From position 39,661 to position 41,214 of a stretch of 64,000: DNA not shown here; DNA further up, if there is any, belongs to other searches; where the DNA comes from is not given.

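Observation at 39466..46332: Accessory island of Inc-like genes wedged into a conserved housekeeping backbone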

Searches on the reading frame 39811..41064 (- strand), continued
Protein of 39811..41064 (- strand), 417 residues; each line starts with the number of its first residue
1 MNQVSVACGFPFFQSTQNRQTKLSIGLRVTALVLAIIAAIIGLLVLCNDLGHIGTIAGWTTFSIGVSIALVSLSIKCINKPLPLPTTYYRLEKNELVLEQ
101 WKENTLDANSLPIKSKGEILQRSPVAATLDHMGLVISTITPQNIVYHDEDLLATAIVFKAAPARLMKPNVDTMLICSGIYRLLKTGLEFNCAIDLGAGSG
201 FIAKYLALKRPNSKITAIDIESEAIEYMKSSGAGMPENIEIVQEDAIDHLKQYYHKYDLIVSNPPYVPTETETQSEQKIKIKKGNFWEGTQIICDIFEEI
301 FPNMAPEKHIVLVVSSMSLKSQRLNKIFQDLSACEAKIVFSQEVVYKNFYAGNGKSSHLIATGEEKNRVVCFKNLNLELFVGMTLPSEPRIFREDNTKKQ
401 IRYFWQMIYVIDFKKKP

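Call 67: fold_search(model_id=the predicted structure, library=pdb)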
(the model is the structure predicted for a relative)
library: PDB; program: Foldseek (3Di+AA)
matches with E <= 10: 1798; with E <= 0.001: 901
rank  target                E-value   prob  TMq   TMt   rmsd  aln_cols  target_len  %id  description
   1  6h1d_A                2.6e-09  1.00  0.37  0.71   3.7       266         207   16  Crystal structure of C21orf127-TRMT112 in complex with SAH (released 2019-05-22)
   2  6kmr_B                3.4e-09  1.00  0.37  0.73   4.0       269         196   16  Crystal structure of human N6amt1-Trm112 in complex with SAM (space group P6122) (released 2019-09-18)
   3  9fke_A                4.1e-09  1.00  0.37  0.74   3.9       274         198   16  SAH bound KMT9 crystal structure (released 2025-06-18)
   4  9fl4_A                5.6e-09  1.00  0.37  0.75   4.7       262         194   16  compound 5b bound KMT9 crystal structure (released 2025-06-18)
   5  6k0x_A                9.5e-09  1.00  0.38  0.76   4.3       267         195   17  Structure of N6AMT1-TRMT112 Complex with SAM (released 2019-06-05)
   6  6kms_D                1.2e-08  1.00  0.36  0.68   5.0       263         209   17  Crystal structure of human N6amt1-Trm112 in complex with SAM (space group I422) (released 2019-09-18)
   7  8cnc_A                1.3e-08  1.00  0.37  0.73   3.9       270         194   15  Structure of compound 1 bound KMT9 (released 2024-03-06)
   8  7wm6_A                1.8e-08  1.00  0.33  0.54   6.5       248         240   16  Crystal structure of SAH-bound TrmM from Mycoplasma capricolum (released 2022-06-29)
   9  6ped_A                2.5e-08  1.00  0.37  0.75   4.2       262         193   16  Crystal structure of HEMK2-TRMT112 complex (released 2019-07-03)
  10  7vvw_B                3.8e-08  1.00  0.39  0.58   8.4       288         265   14  MmtN-SAM complex (released 2022-04-20)
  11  1sg9_A                4.2e-08  1.00  0.32  0.47   4.7       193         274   18  Crystal structure of Thermotoga maritima protein HEMK, an N5-glutamine methyltransferase (released 2004-08-17)
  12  1nv8_A                6.9e-08  1.00  0.33  0.48   4.5       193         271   17  N5-glutamine methyltransferase, HemK (released 2003-05-27)
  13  3tm5_A                6.9e-08  1.00  0.29  0.33   9.0       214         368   19  Crystal structure of Trm14 from Pyrococcus furiosus in complex with sinefungin (released 2012-03-14)
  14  7rc5                  6.9e-08  1.00  0.34  0.38  12.3       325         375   13  Aeronamide N-methyltransferase, AerE (N231A) (released 2022-03-30)
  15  7rc6_A                7.7e-08  1.00  0.36  0.39  12.0       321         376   14  Aeronamide N-methyltransferase, AerE, bound to modified peptide substrate, AerA-DL,34 (released 2022-03-30)
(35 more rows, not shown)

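Call 70: list_cluster_members(proteins=[P0135, P0136, P0139, P0143, P0150, P0162, P0168, P0200, P0242, P0244])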
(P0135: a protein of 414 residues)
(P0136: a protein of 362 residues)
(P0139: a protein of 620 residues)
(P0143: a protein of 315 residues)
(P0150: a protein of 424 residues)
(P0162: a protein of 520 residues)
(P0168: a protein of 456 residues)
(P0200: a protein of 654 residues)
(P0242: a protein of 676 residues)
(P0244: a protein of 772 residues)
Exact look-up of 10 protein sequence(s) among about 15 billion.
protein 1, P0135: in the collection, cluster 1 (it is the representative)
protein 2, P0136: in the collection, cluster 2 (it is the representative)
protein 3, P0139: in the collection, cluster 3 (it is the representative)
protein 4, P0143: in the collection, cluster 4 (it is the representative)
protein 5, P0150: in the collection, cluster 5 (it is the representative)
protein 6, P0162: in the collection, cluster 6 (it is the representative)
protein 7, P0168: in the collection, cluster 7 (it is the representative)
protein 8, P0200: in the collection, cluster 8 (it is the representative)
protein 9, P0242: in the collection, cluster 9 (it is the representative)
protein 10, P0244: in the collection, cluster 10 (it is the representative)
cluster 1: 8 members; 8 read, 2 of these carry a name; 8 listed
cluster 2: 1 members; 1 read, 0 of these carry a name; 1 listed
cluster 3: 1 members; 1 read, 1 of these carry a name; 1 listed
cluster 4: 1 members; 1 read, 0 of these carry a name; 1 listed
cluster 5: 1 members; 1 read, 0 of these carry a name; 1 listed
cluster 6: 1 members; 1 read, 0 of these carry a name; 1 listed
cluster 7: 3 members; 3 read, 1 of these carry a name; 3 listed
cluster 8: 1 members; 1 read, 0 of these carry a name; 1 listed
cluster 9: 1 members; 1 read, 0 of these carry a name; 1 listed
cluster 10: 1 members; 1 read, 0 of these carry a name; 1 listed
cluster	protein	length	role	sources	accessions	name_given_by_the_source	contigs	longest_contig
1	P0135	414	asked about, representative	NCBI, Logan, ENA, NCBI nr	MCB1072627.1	MAG: hypothetical protein KDK96_05945 [Chlamydiia bacterium] | hypothetical protein [Chlamydiia bacterium]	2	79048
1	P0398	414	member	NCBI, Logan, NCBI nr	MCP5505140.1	MAG: hypothetical protein H7A41_08320 [Chlamydiales bacterium] | hypothetical protein [Chlamydiales bacterium]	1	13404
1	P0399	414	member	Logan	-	-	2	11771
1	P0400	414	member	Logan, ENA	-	-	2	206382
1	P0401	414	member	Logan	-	-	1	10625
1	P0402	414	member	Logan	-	-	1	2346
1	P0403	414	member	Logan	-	-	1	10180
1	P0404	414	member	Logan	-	-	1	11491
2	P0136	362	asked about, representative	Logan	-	-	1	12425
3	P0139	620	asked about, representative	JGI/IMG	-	hypothetical protein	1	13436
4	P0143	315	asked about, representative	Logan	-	-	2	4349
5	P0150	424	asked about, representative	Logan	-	-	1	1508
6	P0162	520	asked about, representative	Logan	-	-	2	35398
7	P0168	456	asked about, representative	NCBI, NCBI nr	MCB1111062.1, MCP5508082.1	MAG: hypothetical protein H7A37_07265 [Chlamydiales bacterium] | hypothetical protein [Chlamydiia bacterium]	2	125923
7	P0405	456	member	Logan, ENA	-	-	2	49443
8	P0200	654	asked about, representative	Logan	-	-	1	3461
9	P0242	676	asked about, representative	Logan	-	-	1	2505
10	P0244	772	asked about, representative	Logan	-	-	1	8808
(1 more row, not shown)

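Call 81: find_encoding_contigs(protein=P0004, flank=6000, max_places=5)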
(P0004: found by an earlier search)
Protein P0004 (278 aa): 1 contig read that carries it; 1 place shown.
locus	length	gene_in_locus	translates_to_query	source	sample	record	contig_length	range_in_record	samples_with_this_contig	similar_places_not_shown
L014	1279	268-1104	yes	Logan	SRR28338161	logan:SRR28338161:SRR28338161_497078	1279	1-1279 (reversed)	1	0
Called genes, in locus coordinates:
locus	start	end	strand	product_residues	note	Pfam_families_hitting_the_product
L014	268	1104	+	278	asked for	-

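Call 86: search_protein_families(library=phrogs, proteins=[P0002, P0001], max_evalue=0.01)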
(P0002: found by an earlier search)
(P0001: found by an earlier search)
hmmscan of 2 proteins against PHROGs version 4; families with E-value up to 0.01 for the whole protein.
P0002 (306 aa): 0 families

P0001 (417 aa): 3 families
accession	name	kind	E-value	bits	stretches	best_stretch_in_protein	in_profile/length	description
phrog_23041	-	unknown function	5.8e-14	53.4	1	157-274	83-195/277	-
phrog_3820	-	other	5.7e-07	29.9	1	192-275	71-147/255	DNA methyltransferase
phrog_9133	-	unknown function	0.00029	19.7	1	174-274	742-831/1259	-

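Call 87: find_encoding_contigs(protein=P0017, flank=8000, max_places=1)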
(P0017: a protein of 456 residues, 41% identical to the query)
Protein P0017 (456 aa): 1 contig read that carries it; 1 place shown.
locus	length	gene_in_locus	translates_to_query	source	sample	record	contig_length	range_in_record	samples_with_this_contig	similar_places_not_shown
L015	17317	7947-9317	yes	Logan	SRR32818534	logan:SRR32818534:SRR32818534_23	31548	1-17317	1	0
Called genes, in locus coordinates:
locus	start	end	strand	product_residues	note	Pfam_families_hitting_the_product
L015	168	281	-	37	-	-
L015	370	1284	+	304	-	PF00892:EamA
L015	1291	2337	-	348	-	PF11495:TrmB_EBD_N (faint), PF13091:PLDc_2, PF00614:PLDc (faint), PF13091:PLDc_2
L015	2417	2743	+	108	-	PF00646:F-box (weak), PF12937:F-box-like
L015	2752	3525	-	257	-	PF13505:OMP_b-brl, PF01389:OmpA_membrane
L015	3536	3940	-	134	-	-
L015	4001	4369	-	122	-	-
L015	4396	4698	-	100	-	-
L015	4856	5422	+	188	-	PF01965:DJ-1_PfpI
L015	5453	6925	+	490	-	PF00144:Beta-lactamase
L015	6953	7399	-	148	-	-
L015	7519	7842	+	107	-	-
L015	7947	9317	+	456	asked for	PF05175:MTS, PF08242:Methyltransf_12 (faint), PF13649:Methyltransf_25, PF13847:Methyltransf_31 (weak)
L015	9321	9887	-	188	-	-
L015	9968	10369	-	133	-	PF06108:DUF952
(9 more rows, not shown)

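Call 88: find_encoding_contigs(protein=P0020, flank=8000, max_places=1)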
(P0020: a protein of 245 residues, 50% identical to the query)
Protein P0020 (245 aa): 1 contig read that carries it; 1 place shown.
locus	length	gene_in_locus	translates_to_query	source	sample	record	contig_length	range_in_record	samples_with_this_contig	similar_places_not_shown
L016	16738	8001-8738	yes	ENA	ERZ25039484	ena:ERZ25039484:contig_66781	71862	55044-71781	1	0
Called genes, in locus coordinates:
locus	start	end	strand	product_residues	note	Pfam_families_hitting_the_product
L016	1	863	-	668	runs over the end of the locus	PF00672:HAMP, PF00211:Guanylate_cyc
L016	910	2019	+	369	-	PF25917:BSH_RND, PF25876:HH_MFP_RND, PF25944:Beta-barrel_RND, PF25954:Beta-barrel_RND_2 (weak), PF25967:RND-MFP_C, PF25975:CzcB_C (weak), PF25989:YknX_C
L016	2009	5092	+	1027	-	PF00873:ACR_tran, PF03176:MMPL, PF02355:SecD_SecF_C (weak), PF03176:MMPL (weak)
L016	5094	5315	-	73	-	-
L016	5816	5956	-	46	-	-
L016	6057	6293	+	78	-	-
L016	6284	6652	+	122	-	PF02452:PemK_toxin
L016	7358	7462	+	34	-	-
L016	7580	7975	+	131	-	-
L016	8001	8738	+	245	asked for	PF05175:MTS, PF13847:Methyltransf_31, PF08242:Methyltransf_12 (weak), PF13649:Methyltransf_25 (weak), PF07669:Eco57I (weak)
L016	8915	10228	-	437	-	PF00078:RVT_1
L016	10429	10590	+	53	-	-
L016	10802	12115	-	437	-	PF00078:RVT_1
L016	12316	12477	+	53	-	-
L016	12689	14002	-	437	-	PF00078:RVT_1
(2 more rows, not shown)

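Call 93: fold_search(model_id=the predicted structure, library=viral)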
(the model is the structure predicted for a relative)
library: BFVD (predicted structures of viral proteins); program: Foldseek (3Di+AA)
matches with E <= 10: 476; with E <= 0.001: 1
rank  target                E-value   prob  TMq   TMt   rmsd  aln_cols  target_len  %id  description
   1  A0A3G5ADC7            2.6e-11  1.00  0.50  0.56   5.6       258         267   24  Uncharacterized protein [Satyrvirus sp.]
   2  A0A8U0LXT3            6.3e-03  0.80  0.30  0.22  19.9       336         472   13  (no name in the UniProt tables at hand)
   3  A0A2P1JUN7            1.2e-02  0.77  0.30  0.24  14.7       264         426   12  Protein kinase [Bacillus phage Anath]
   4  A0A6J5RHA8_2          2.6e-02  0.30  0.26  0.09  25.2       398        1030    9  2'-5' RNA ligase superfamily [uncultured Caudovirales phage]
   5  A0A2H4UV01            3.0e-02  0.33  0.28  0.21  18.7       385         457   11  Serine/threonine-protein kinase [Bodo saltans virus]
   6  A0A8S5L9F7            7.8e-02  0.41  0.27  0.35  10.3       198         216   10  Uncharacterized protein [Myoviridae sp. ctPuP5]
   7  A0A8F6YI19            8.2e-02  0.33  0.30  0.24  10.0       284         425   12  Serine-threonine protein kinase [Rhinella marina erythrocytic-like virus]
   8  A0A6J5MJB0            9.2e-02  0.25  0.27  0.15  18.8       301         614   13  Phosphatidylinositol 3-/4-kinase, catalytic domain containing protein [uncultured Caudovirales phage]
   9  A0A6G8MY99            9.8e-02  0.57  0.35  0.35   8.4       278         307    9  Protein containing kinase domain [Cedratvirus kamchatka]
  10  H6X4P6                9.8e-02  0.09  0.12  0.19  15.4       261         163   10  Uncharacterized protein [Klebsiella phage vB_KleM_RaK2]
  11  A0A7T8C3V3            1.0e-01  0.38  0.30  0.32   9.2       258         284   11  Serine/threonine kinase [Bacillus phage 268TH004]
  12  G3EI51                1.4e-01  0.33  0.33  0.34  10.3       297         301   13  non-specific serine/threonine protein kinase [Yokapox virus]
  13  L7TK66                1.5e-01  0.20  0.11  0.28  11.1       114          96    8  Uncharacterized protein [Haloarcula vallismortis tailed virus 1]
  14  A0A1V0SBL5            1.7e-01  0.30  0.29  0.22   9.7       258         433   11  Serine/threonine protein kinase [Catovirus CTV1]
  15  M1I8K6                1.9e-01  0.41  0.32  0.36   9.2       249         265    9  Serine-threonine kinase [Bacillus phage Curly]
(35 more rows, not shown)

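Call 94: find_related_loci(query=A2, collection=viral_contigs, flank=3000)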
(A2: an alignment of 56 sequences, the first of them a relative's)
Query A2 (306 aa) in viral_contigs; peptide patterns used: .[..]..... (x = any residue, [..] = any of these).
108 stretches matched a pattern; 2 encode a relative of the query (tblastn E <= 1e-3); 2 distinct loci.
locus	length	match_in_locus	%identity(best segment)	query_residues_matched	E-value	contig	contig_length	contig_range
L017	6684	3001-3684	30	72-291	3e-31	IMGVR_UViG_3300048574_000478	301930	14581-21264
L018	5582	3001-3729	32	48-285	5e-24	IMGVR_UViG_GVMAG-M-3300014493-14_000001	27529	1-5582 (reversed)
